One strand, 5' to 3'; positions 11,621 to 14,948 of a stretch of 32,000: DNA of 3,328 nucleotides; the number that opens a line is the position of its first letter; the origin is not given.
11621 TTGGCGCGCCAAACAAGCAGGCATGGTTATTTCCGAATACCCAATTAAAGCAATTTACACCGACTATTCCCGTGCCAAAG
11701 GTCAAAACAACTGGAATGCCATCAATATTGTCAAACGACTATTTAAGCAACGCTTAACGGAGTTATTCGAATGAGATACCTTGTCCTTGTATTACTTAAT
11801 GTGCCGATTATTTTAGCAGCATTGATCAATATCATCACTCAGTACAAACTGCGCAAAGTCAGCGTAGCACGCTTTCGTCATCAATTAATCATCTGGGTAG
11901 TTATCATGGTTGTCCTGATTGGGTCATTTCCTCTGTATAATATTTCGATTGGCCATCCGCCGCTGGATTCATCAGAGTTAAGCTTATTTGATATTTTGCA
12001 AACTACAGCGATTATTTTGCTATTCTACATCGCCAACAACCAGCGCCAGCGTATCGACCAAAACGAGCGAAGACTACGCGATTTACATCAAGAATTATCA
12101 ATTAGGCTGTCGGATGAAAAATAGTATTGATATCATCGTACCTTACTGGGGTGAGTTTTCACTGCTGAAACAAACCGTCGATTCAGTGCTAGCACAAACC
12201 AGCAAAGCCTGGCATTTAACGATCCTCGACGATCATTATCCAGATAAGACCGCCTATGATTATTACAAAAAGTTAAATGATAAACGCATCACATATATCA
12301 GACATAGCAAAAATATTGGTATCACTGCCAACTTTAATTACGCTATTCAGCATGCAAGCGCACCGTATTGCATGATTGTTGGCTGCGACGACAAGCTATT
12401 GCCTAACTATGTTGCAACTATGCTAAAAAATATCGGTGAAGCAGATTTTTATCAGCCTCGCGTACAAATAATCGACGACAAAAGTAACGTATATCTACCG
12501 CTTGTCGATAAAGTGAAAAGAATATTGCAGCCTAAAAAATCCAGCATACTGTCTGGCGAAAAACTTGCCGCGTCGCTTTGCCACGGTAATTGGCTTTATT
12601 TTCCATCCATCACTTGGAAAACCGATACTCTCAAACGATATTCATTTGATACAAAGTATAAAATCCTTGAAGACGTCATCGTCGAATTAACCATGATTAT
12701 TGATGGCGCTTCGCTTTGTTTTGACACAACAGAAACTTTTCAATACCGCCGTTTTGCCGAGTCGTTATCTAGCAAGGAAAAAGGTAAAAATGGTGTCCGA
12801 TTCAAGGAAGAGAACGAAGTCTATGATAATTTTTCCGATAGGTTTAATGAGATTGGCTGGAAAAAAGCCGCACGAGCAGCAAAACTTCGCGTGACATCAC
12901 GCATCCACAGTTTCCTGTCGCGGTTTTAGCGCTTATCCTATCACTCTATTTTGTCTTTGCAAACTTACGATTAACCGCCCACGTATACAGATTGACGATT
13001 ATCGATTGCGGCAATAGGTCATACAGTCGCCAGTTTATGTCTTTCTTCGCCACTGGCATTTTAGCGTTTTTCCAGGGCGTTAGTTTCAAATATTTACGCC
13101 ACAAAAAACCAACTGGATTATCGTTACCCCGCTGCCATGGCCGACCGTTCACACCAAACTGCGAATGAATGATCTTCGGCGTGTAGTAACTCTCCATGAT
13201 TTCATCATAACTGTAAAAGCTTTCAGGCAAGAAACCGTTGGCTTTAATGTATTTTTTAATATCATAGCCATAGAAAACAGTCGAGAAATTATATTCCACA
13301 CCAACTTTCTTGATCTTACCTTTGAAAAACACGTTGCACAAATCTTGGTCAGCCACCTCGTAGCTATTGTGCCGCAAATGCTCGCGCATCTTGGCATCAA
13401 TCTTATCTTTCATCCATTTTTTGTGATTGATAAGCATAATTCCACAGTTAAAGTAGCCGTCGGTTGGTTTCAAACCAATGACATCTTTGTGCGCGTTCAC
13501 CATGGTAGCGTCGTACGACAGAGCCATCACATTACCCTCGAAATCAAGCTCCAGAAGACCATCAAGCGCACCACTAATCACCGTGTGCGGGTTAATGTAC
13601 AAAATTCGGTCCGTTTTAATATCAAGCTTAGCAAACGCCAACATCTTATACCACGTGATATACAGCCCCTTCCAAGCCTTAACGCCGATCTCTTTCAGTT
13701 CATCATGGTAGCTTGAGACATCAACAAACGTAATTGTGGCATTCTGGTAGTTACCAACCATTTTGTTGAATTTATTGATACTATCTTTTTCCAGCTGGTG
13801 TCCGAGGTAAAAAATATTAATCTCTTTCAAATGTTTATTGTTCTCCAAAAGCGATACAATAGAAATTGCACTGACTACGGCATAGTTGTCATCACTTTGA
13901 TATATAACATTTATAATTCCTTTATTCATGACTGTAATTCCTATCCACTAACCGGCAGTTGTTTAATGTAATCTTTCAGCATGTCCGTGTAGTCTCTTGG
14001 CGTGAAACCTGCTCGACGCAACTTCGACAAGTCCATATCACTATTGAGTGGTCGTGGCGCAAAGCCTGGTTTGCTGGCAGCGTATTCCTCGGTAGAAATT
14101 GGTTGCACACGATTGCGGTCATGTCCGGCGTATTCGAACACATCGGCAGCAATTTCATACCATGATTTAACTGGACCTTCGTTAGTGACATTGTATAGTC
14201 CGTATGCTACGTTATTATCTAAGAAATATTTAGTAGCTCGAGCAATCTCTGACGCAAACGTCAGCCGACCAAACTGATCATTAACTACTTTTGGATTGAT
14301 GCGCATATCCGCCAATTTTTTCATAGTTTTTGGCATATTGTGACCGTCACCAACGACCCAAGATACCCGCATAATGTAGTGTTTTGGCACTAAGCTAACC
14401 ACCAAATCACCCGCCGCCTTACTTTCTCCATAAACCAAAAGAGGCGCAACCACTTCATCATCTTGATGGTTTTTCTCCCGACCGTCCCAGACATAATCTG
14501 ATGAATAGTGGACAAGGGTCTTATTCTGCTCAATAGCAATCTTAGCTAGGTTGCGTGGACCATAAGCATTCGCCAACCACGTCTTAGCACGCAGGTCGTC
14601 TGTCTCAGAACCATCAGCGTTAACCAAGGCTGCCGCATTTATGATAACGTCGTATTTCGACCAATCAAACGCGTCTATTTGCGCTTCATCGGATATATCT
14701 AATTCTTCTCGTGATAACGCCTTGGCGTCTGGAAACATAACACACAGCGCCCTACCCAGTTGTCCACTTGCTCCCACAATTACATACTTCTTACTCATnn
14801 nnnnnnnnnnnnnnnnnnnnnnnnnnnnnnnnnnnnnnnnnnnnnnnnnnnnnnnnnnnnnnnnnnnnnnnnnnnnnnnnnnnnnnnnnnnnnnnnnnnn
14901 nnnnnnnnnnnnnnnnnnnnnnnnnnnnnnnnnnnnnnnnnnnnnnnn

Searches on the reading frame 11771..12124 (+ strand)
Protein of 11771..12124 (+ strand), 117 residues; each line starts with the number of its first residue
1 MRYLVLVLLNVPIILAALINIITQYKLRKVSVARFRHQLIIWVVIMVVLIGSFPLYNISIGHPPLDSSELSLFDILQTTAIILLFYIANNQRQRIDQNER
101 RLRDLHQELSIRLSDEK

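Call 60: search_protein_families(library=pfam, proteins=[window:11771-12124:+], max_evalue=10)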
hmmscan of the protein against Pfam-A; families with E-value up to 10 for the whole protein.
window:11771-12124:+ (117 aa): 5 families
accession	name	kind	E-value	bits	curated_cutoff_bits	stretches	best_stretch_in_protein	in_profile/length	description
PF10066.14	DUF2304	-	0.0021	18.7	25.5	1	74-112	65-103/106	Uncharacterized conserved protein (DUF2304)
PF10960.13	Holin_BhlA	-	0.18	12.2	22.6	1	80-105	19-44/70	BhlA holin family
PF16890.10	DUF5083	-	0.28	11.5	27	1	3-87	19-103/157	Domain of unknown function (DUF5083)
PF14163.11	SieB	-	1.8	8.6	26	1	13-61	5-53/147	Super-infection exclusion protein B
PF11694.13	DUF3290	-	6.3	7.2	31.3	1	11-51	23-62/144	Protein of unknown function (DUF3290)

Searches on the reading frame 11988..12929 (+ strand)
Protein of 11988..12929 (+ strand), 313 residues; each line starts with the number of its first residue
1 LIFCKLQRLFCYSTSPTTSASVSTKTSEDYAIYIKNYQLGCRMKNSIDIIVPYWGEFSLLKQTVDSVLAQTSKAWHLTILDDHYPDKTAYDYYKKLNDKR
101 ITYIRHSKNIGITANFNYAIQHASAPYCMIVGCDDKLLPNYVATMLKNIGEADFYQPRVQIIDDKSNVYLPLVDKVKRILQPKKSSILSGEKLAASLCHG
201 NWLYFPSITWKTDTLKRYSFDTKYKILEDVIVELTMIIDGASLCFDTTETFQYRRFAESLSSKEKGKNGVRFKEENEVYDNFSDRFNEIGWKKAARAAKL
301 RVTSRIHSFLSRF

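Call 7: search_protein_families(library=pfam, proteins=[window:11988-12929:+], max_evalue=0.001)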
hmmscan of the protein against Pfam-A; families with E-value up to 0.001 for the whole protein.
window:11988-12929:+ (313 aa): 1 family
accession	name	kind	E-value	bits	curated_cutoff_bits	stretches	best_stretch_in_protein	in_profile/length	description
PF00535.33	Glycos_transf_2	-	2.5e-20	73.5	23.3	1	49-209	2-164/168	Glycosyl transferase family 2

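Call 38: search_protein_families(library=ncbifam, proteins=[window:11988-12929:+], max_evalue=0.01)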
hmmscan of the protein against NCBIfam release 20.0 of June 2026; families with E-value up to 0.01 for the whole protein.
window:11988-12929:+ (313 aa): 13 families
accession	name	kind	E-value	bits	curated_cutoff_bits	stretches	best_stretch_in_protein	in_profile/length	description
NF047683.1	TeichurnBiosyTuaG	equivalog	2.2e-12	47.1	400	1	43-148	4-110/252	teichuronic acid biosynthesis protein TuaG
NF007453.0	PRK10018.1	equivalog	2.3e-12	47.1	382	1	46-147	7-109/280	colanic acid biosynthesis glycosyltransferase WcaA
TIGR04017.1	WcaA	equivalog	1.5e-11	44.5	495.75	1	46-147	6-108/279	colanic acid biosynthesis glycosyltransferase WcaA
NF050050.1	ProtGlycPglI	equivalog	3.7e-10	39.7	500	1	46-151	3-110/306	GalNAc(5)-diNAcBac-PP-undecaprenol beta-1,3-glucosyltransferase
NF053739.1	GlytfEpsEBac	equivalog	2.9e-08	33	450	1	58-143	14-101/265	glycosyltransferase EpsE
NF007482.0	PRK10073.1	equivalog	2.3e-07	30.1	423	1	44-147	5-108/334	glycosyltransferase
TIGR03937.1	PgaC_IcaA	equivalog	4.8e-07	29.1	422.3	1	40-150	40-151/407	poly-beta-1,6-N-acetyl-D-glucosamine synthase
NF038299.1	EPS_HpsN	equivalog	4e-05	22.7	425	1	46-149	2-106/317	hormogonium polysaccharide biosynthesis glycosyltransferase HpsN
NF047588.1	GlcsyltransPgfSStrep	equivalog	5.1e-05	22.6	500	1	47-149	3-110/308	glycosyltransferase PgfS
TIGR04283.1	glyco_like_mftF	equivalog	0.00037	20.1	182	1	48-149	2-97/221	TIGR04283 family arsenosugar biosynthesis glycosyltransferase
TIGR04242.1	nodulat_NodC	equivalog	0.00041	19.4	550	1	35-148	38-155/395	chitooligosaccharide synthase NodC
NF041875.1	EPS_EpsD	equivalog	0.0019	17.7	370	1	48-236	2-189/325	exopolysaccharide biosynthesis glycosyltransferase EpsD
NF050113.1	gal_furan_GlfT1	equivalog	0.004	16.5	330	1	58-133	12-85/290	galactofuranosyltransferase GlfT1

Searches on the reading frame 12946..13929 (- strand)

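Call 4: search_protein_families(library=pfam, proteins=[window:12946-13929:-], max_evalue=0.01)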
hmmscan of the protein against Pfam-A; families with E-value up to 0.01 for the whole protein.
window:12946-13929:- (327 aa): 1 family
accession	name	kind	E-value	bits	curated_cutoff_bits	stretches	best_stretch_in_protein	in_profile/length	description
PF01501.26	Glyco_transf_8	-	7.7e-26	91.6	24.3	1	7-228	1-230/253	Glycosyl transferase family 8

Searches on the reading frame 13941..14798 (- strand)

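Call 4: search_protein_families(library=pfam, proteins=[window:13941-14798:-], max_evalue=0.01)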
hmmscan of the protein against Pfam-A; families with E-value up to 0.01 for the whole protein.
window:13941-14798:- (285 aa): 4 families
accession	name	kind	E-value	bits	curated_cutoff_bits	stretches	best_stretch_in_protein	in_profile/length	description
PF04321.23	RmlD_sub_bind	-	4e-60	203.8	27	1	5-281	3-285/287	RmlD substrate binding domain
PF01370.27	Epimerase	-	2.3e-13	50.6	20.9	1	6-165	2-189/240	NAD dependent epimerase/dehydratase family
PF07993.18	NAD_binding_4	-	2.2e-05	24.2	20.1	1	29-150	71-209/258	Male sterility protein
PF16363.11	GDP_Man_Dehyd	-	0.00078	19.4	27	1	32-165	58-195/332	GDP-mannose 4,6 dehydratase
